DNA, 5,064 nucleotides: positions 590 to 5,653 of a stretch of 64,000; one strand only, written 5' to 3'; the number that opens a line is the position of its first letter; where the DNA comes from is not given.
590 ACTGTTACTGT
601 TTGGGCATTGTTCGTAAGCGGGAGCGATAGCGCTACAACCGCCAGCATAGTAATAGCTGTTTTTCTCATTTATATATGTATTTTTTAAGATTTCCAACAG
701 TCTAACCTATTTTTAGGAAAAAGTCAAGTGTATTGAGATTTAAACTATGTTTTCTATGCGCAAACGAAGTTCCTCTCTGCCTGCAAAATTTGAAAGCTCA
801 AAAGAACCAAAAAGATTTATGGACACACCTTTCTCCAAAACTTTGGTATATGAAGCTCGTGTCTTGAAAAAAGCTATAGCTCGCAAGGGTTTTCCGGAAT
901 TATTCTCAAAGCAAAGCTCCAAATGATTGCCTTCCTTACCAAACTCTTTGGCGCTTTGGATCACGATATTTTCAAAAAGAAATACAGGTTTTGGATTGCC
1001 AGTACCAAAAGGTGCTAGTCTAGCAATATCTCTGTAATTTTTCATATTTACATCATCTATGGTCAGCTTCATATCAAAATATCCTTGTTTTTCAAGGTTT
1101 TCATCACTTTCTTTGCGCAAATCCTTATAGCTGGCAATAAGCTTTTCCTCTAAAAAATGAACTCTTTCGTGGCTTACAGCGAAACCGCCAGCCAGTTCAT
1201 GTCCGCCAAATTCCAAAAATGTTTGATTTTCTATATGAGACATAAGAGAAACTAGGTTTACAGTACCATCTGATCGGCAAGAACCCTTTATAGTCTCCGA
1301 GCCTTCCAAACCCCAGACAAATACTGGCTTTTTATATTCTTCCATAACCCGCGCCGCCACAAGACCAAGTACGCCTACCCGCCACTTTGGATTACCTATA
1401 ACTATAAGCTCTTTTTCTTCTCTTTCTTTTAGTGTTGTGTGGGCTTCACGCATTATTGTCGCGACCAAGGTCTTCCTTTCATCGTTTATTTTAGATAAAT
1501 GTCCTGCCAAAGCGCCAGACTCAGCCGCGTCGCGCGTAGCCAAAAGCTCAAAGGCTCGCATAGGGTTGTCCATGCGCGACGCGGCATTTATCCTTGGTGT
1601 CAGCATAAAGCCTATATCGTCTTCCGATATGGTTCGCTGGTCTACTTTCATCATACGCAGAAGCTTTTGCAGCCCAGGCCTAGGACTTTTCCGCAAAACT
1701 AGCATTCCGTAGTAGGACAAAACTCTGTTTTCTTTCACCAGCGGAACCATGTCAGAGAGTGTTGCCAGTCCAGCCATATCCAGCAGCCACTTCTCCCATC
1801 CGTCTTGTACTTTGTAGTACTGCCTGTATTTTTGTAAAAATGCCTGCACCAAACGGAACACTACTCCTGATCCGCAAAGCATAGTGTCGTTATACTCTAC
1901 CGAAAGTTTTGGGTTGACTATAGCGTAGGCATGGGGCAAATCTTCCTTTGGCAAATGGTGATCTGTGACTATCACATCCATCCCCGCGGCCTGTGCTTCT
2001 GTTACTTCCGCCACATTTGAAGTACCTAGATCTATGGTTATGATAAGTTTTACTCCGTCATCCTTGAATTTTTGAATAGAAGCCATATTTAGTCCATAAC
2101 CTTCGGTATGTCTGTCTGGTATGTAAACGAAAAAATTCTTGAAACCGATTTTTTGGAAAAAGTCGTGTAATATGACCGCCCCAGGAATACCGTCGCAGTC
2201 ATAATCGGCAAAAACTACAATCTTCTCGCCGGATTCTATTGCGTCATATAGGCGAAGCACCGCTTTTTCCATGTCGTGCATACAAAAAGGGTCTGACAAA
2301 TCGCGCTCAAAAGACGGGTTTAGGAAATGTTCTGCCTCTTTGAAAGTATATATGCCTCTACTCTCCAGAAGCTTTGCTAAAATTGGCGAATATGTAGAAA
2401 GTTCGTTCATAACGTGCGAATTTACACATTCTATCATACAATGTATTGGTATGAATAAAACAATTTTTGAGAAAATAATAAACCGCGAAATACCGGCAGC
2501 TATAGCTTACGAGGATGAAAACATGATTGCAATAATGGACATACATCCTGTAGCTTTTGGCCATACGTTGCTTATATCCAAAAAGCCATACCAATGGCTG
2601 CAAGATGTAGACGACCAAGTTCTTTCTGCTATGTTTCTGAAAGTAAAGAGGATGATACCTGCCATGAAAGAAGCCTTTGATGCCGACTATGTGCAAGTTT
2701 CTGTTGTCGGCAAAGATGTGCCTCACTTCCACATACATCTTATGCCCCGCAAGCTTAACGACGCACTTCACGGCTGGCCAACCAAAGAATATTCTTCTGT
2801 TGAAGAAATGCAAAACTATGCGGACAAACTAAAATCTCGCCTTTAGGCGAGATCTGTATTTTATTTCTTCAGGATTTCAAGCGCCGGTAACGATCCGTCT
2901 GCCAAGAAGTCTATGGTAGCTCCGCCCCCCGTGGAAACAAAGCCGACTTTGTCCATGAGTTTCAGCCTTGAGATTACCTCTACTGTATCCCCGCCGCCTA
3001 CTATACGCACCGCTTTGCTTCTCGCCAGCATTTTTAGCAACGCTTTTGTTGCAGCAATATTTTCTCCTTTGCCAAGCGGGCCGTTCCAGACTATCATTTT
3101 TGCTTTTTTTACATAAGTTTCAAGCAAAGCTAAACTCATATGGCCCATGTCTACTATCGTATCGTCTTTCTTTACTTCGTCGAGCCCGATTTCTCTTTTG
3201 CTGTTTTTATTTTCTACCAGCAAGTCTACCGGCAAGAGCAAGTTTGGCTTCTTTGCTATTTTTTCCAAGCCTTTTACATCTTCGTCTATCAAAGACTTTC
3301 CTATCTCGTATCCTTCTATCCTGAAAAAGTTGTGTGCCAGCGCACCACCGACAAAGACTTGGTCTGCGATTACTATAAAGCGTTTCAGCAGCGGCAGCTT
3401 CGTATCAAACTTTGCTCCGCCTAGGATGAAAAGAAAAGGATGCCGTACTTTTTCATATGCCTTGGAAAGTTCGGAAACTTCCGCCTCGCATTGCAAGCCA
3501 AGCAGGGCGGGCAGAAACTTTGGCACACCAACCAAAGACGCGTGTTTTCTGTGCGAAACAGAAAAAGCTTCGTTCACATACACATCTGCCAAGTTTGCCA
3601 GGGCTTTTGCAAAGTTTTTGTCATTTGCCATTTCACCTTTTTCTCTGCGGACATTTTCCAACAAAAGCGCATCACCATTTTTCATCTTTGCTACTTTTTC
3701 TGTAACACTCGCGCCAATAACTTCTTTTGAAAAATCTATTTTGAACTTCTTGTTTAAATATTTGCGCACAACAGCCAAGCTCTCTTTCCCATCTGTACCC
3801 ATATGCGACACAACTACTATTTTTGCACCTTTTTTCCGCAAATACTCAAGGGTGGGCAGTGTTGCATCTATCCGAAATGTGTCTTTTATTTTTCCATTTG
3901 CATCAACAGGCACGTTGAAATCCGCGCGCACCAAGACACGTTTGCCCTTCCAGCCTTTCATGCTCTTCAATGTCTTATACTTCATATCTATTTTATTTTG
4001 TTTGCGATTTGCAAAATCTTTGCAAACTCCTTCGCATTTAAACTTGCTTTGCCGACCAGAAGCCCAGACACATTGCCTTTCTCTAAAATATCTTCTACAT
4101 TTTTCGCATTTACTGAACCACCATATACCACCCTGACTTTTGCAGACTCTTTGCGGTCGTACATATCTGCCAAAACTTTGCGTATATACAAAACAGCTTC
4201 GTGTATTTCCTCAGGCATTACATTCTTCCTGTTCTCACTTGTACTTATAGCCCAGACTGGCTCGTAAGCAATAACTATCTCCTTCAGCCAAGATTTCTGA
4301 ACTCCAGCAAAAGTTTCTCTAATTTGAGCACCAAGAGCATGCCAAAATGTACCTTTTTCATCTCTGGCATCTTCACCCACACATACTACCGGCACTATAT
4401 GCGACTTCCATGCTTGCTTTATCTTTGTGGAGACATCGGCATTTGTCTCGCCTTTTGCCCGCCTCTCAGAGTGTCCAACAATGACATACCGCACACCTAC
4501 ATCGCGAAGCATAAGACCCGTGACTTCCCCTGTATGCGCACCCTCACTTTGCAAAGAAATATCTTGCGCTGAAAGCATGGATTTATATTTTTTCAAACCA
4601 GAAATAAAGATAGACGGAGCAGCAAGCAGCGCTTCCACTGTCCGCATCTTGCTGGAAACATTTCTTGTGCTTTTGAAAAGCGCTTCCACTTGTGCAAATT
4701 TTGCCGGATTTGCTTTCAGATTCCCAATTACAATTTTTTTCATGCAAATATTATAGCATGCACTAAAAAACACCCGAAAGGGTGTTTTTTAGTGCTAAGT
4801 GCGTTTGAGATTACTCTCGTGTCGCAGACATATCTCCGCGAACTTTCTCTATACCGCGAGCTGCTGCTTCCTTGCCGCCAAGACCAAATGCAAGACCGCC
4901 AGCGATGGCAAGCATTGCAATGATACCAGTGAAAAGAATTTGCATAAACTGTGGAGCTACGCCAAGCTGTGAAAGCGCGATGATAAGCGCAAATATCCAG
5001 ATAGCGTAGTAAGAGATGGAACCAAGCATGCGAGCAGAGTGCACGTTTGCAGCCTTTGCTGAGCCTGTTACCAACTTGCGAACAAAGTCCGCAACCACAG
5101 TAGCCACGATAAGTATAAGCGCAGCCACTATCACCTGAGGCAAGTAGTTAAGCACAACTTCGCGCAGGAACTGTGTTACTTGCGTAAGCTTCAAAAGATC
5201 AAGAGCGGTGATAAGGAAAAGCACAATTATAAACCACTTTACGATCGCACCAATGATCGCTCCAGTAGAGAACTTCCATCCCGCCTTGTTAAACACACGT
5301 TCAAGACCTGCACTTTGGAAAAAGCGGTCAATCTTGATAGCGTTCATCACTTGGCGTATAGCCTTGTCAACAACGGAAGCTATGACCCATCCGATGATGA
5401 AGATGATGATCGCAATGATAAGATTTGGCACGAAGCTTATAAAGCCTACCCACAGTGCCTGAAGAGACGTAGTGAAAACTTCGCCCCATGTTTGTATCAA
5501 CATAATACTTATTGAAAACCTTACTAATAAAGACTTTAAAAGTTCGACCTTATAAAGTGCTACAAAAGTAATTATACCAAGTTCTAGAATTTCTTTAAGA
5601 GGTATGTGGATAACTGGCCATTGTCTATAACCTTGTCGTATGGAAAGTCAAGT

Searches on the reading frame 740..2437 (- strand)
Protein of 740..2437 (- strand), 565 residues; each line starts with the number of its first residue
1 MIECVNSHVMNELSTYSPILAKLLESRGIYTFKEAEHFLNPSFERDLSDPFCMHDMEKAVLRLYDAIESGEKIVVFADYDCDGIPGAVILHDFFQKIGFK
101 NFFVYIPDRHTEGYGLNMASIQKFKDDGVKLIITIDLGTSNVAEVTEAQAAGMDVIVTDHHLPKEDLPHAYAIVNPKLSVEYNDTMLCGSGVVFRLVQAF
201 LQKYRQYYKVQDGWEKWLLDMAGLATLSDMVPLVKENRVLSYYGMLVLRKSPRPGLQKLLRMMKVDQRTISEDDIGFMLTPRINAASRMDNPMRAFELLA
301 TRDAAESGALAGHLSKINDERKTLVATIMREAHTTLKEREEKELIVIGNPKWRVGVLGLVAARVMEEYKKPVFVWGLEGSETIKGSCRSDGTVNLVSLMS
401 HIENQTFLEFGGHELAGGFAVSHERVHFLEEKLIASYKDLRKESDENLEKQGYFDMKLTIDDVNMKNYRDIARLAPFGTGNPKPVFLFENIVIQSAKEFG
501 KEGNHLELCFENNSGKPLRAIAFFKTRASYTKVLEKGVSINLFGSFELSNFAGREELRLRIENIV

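Call 20: search_protein_families(library=pfam, proteins=[window:740-2437:-], max_evalue=0.00001)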
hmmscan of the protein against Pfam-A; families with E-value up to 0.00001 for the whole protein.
window:740-2437:- (565 aa): 3 families
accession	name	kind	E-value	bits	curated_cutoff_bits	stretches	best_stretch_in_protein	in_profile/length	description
PF17768.7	RecJ_OB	-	3.5e-24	85.4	27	1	455-562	2-106/107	RecJ OB domain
PF01368.27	DHH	-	1.9e-21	77.1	28.1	1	72-206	1-108/125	DHH family, N-terminal domain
PF02272.25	DHHA1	-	2.1e-08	35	25.9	1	349-430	10-93/102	DHHA1 domain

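Call 30: find_encoding_contigs(protein=window:740-2437:-, flank=10000, max_places=2)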
Protein window:740-2437:- (565 aa): 19 contigs read that carry it; 2 places shown.
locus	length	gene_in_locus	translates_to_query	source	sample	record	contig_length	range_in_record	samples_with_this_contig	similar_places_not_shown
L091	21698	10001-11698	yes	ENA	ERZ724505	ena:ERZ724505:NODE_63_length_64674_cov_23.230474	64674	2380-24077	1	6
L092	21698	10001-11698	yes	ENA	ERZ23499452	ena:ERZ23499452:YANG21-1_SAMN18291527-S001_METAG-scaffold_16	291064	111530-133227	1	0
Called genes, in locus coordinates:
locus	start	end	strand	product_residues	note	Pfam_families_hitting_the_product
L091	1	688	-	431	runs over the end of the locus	PF08529:NusA_N, PF00575:S1 (weak), PF13184:KH_NusA_1st, PF26594:KH_NusA_2nd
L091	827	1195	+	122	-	-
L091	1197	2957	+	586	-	-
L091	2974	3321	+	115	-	-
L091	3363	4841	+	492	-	-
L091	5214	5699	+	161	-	PF00466:Ribosomal_L10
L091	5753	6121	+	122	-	PF16320:Ribosomal_L12_N, PF00542:Ribosomal_L12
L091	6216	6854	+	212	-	-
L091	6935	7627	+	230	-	PF05552:MS_channel_1st_1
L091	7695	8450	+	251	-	PF00121:TIM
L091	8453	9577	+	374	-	PF00162:PGK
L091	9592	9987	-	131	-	PF11969:DcpS_C, PF01230:HIT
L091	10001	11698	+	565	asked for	PF01368:DHH, PF02272:DHHA1, PF17768:RecJ_OB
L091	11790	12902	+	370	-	-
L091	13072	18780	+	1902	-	PF19077:Big_13 (faint), PF09136:Glucodextran_B (faint), PF27332:TP_0781 (faint), PF17957:Big_7, PF07705:CARDB, PF17957:Big_7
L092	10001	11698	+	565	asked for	PF01368:DHH, PF02272:DHHA1, PF17768:RecJ_OB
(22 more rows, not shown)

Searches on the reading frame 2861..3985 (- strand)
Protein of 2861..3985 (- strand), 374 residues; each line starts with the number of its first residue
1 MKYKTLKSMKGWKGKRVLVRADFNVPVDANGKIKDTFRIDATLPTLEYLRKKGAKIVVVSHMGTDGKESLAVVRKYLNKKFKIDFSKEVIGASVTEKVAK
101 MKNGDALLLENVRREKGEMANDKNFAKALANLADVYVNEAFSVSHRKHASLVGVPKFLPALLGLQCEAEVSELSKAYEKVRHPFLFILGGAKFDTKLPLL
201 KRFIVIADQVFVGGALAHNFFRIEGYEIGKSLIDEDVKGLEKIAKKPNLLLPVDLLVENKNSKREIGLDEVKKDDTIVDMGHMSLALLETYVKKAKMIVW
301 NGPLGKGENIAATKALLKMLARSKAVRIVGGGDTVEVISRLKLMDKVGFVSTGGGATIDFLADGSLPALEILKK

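Call 20: search_protein_families(library=pfam, proteins=[window:2861-3985:-], max_evalue=0.00001)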
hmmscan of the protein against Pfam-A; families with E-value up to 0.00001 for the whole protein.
window:2861-3985:- (374 aa): 1 family
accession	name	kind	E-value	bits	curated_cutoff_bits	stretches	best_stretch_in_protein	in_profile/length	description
PF00162.24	PGK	-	3.2e-108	362.6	27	1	12-362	6-377/379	Phosphoglycerate kinase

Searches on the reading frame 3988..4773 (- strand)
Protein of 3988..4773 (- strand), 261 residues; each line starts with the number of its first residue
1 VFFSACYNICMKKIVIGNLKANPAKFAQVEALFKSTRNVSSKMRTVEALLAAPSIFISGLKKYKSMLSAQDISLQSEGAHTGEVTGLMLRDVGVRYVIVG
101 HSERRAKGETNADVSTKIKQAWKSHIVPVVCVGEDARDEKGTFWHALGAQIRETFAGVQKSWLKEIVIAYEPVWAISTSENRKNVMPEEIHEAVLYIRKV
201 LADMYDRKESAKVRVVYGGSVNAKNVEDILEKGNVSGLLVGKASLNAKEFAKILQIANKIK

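Call 20: search_protein_families(library=pfam, proteins=[window:3988-4773:-], max_evalue=0.00001)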
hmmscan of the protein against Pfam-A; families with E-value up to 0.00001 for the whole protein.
window:3988-4773:- (261 aa): 1 family
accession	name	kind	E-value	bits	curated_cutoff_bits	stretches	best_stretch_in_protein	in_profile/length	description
PF00121.24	TIM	-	9.5e-67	225.5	20.1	1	13-256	1-244/245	Triosephosphate isomerase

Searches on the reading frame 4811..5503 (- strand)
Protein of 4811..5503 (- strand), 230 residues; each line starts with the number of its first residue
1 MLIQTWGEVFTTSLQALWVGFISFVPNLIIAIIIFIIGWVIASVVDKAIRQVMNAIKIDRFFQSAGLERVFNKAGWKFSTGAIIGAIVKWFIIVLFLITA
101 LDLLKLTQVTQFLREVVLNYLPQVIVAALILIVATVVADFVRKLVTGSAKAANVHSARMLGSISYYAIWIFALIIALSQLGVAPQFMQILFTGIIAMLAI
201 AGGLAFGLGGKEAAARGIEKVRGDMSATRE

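Call 20: search_protein_families(library=pfam, proteins=[window:4811-5503:-], max_evalue=0.00001)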
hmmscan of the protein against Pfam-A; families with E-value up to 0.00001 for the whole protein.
window:4811-5503:- (230 aa): 1 family
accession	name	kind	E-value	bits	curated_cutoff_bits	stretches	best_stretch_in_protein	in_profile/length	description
PF05552.17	MS_channel_1st_1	-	1e-22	80.2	22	2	13-60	2-49/50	Mechanosensitive ion channel, conserved TM helix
